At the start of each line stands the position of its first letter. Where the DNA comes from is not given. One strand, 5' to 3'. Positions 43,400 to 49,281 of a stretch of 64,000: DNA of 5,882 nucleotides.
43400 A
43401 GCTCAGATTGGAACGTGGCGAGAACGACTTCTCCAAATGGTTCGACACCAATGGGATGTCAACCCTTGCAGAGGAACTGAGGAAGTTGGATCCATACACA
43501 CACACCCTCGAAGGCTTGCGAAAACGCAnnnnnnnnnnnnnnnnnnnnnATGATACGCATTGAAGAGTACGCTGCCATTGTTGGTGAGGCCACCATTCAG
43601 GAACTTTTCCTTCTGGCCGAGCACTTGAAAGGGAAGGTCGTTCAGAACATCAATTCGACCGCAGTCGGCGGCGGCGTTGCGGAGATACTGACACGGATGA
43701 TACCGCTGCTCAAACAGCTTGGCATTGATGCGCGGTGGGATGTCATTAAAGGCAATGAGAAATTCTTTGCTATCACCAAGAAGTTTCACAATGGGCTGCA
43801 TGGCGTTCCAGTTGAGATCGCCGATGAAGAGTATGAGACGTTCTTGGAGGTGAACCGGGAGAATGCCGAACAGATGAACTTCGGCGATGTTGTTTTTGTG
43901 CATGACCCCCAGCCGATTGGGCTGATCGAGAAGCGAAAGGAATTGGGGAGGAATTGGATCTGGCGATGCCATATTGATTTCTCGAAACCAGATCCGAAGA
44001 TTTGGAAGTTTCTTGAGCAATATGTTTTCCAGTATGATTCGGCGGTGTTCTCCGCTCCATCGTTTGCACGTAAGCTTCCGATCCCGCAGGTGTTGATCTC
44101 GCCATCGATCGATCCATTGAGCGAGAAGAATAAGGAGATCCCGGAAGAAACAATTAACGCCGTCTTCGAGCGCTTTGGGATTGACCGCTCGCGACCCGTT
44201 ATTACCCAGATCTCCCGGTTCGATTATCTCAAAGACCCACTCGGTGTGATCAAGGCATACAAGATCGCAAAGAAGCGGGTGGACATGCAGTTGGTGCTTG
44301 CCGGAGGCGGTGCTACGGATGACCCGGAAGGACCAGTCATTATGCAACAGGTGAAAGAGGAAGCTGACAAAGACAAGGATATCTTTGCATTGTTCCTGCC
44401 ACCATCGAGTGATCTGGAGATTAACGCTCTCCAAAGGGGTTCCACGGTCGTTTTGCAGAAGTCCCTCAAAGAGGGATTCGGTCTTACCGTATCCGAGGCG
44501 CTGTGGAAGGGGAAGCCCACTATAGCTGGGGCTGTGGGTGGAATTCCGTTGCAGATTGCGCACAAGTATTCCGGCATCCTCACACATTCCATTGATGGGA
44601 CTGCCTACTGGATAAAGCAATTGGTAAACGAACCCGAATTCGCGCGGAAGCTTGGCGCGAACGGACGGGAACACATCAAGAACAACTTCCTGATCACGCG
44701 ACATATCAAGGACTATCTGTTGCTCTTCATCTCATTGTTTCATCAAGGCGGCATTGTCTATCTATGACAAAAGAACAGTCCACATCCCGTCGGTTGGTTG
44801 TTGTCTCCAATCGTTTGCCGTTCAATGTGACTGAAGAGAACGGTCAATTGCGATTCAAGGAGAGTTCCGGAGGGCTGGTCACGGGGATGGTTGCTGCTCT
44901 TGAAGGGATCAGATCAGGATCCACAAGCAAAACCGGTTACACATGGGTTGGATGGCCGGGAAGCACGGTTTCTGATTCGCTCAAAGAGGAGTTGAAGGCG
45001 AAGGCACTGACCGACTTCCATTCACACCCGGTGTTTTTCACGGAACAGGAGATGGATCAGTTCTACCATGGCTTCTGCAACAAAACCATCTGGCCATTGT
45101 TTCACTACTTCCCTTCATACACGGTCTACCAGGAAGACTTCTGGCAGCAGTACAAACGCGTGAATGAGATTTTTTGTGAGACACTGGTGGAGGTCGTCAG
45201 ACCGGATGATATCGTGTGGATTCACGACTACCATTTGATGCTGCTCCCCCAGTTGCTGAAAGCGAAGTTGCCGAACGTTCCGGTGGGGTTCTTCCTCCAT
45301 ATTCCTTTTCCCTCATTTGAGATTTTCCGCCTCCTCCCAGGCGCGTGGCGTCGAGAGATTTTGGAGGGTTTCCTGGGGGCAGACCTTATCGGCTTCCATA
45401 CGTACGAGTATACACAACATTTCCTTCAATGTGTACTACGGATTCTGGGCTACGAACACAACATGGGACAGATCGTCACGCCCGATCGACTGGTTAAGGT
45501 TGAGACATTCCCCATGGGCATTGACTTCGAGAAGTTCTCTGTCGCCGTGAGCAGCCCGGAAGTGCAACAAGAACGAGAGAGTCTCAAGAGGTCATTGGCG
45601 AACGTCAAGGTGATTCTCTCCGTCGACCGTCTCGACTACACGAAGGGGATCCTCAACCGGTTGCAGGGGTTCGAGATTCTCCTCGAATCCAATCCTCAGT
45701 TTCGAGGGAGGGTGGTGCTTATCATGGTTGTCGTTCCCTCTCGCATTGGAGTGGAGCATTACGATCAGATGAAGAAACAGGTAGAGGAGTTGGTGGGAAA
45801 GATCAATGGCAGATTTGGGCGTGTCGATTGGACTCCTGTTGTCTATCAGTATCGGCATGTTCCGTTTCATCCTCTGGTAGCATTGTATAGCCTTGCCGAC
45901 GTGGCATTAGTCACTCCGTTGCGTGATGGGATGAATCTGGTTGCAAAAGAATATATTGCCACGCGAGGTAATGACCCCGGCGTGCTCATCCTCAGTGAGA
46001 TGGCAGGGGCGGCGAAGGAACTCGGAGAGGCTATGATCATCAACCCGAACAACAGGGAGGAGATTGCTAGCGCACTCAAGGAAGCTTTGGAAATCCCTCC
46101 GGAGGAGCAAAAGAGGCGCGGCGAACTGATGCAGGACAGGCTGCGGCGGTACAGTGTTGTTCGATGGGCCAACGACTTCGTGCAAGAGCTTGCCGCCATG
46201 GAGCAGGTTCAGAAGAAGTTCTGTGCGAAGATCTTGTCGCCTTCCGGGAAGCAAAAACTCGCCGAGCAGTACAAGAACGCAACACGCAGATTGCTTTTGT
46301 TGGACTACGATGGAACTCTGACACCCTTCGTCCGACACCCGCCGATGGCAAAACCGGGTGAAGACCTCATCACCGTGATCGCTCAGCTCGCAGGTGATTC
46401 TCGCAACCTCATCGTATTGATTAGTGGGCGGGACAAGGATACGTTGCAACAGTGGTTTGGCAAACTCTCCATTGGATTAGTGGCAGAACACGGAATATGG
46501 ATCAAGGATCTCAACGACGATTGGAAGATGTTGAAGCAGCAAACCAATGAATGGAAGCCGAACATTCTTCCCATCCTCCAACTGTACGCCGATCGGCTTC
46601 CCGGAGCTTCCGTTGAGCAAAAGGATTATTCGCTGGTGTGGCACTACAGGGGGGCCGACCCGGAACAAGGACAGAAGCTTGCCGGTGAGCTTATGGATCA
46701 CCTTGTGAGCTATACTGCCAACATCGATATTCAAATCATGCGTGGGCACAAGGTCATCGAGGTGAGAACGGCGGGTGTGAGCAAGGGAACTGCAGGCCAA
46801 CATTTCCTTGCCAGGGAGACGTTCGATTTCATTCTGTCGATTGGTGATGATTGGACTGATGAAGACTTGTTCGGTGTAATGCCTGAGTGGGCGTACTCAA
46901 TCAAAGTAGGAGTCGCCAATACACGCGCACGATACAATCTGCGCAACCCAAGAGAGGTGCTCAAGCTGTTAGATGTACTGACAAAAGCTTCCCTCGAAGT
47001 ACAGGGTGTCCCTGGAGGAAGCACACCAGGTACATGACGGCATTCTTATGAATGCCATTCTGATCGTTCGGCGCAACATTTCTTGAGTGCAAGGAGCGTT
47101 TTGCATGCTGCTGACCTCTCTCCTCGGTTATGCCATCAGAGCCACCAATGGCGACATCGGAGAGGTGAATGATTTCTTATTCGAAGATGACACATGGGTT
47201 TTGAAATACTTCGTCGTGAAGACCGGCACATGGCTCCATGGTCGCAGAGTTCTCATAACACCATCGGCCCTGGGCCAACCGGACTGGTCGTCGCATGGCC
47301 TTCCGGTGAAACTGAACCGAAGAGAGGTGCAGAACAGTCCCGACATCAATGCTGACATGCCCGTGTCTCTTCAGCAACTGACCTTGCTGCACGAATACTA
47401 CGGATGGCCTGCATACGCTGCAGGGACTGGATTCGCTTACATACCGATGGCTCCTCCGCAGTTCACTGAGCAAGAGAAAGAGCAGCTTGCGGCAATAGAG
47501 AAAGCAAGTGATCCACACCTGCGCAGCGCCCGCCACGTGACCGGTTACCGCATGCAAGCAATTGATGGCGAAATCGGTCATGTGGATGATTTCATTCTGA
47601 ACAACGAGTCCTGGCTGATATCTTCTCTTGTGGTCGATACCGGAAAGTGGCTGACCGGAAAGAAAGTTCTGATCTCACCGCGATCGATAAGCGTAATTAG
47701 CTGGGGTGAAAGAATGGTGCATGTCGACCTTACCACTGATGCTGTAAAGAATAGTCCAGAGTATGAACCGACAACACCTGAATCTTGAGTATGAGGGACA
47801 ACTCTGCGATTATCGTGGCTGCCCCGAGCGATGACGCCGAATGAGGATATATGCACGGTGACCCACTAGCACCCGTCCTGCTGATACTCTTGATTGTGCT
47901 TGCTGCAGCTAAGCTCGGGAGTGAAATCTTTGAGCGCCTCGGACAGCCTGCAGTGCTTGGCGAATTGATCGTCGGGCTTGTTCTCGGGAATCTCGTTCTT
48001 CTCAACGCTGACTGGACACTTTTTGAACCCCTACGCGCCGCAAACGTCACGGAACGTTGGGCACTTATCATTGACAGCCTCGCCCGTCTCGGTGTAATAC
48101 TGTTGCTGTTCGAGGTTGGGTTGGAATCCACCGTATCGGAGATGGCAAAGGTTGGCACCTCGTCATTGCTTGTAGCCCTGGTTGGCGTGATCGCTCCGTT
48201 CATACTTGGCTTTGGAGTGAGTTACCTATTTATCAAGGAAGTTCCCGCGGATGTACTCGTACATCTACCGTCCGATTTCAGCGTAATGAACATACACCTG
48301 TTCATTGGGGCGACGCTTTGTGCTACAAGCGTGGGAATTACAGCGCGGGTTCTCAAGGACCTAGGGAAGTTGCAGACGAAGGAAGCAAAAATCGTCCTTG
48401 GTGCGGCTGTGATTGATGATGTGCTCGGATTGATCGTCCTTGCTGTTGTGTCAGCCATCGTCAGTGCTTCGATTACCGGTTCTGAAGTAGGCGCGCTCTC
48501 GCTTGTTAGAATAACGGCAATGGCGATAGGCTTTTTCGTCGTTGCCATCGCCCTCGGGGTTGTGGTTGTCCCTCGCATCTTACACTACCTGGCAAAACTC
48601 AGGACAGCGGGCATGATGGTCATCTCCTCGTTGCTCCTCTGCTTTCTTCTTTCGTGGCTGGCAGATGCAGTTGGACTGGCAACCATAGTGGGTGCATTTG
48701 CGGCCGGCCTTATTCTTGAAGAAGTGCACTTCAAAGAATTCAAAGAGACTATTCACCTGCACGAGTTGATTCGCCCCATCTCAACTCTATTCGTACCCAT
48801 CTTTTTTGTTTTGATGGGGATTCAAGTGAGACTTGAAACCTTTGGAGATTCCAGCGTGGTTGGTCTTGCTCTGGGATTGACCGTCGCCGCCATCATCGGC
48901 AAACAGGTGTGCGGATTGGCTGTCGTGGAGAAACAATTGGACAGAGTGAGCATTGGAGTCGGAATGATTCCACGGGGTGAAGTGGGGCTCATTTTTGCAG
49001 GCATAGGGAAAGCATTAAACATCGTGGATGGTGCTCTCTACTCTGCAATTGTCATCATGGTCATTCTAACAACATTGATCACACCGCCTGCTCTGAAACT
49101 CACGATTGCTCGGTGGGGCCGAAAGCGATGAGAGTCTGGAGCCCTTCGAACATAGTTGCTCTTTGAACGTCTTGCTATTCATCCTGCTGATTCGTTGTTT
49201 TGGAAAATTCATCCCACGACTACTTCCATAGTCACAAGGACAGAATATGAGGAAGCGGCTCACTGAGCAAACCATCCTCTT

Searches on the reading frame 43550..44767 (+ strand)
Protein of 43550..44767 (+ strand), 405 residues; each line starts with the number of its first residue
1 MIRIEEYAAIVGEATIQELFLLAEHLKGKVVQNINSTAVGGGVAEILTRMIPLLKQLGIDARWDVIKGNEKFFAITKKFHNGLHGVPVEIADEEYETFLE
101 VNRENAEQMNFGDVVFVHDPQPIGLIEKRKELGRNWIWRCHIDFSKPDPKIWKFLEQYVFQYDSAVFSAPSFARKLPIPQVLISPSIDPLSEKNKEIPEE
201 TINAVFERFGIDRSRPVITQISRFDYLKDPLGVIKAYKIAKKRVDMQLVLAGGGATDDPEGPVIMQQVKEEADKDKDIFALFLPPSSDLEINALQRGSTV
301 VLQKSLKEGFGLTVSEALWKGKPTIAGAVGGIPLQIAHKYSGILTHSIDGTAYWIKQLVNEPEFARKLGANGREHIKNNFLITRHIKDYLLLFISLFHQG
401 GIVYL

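Call 98: search_protein_families(library=pfam, proteins=[window:43550-44767:+], max_evalue=0.0001)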
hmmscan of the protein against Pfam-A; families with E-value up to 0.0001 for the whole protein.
window:43550-44767:+ (405 aa): 3 families
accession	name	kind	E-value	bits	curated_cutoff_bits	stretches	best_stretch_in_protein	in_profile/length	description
PF21269.3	TreT_GT1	-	2.2e-56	190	27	1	33-173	1-143/144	Trehalose synthase, N-terminal domain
PF00534.26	Glycos_transf_1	-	7.3e-20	71.6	26.4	1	206-374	6-171/172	Glycosyl transferases group 1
PF13692.12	Glyco_trans_1_4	-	6.2e-10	39.9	27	1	216-358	2-139/142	Glycosyl transferases group 1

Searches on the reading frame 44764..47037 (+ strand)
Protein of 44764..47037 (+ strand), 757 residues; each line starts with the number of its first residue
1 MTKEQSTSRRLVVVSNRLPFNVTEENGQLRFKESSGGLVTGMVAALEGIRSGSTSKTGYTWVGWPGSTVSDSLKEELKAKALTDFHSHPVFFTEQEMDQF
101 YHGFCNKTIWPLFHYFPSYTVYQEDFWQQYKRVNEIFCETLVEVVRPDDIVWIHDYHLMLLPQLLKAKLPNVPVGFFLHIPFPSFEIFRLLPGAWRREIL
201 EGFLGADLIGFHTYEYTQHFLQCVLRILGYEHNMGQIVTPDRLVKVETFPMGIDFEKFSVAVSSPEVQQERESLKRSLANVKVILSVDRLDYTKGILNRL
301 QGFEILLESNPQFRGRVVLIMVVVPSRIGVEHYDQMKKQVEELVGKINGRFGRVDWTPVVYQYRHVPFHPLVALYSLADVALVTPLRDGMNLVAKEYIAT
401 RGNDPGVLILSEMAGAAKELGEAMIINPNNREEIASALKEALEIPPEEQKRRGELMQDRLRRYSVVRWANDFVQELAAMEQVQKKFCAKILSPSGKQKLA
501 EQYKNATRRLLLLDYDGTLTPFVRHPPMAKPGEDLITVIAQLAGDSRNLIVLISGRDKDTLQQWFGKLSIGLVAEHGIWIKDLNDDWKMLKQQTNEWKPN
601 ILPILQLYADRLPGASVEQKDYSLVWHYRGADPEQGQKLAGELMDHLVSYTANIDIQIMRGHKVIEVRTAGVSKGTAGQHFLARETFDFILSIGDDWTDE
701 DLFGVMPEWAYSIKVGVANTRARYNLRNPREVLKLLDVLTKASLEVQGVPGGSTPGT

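Call 36: search_protein_families(library=pfam, proteins=[window:44764-47037:+], max_evalue=0.00001)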
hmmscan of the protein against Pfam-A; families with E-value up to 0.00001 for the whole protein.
window:44764-47037:+ (757 aa): 2 families
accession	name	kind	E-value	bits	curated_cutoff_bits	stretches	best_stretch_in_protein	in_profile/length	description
PF00982.27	Glyco_transf_20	-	6.7e-159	530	32.5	1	10-477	2-472/473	Glycosyltransferase family 20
PF02358.22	Trehalose_PPase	-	4.9e-49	167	27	1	512-709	1-206/235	Trehalose-phosphatase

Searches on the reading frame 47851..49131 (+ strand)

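Call 98: search_protein_families(library=pfam, proteins=[window:47851-49131:+], max_evalue=0.0001)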
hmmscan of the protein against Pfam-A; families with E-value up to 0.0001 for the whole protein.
window:47851-49131:+ (426 aa): 1 family
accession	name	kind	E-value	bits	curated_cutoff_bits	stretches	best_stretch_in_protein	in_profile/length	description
PF00999.27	Na_H_Exchanger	-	7.7e-59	199.9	26.2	1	20-416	9-370/375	Sodium/hydrogen exchanger, transmembrane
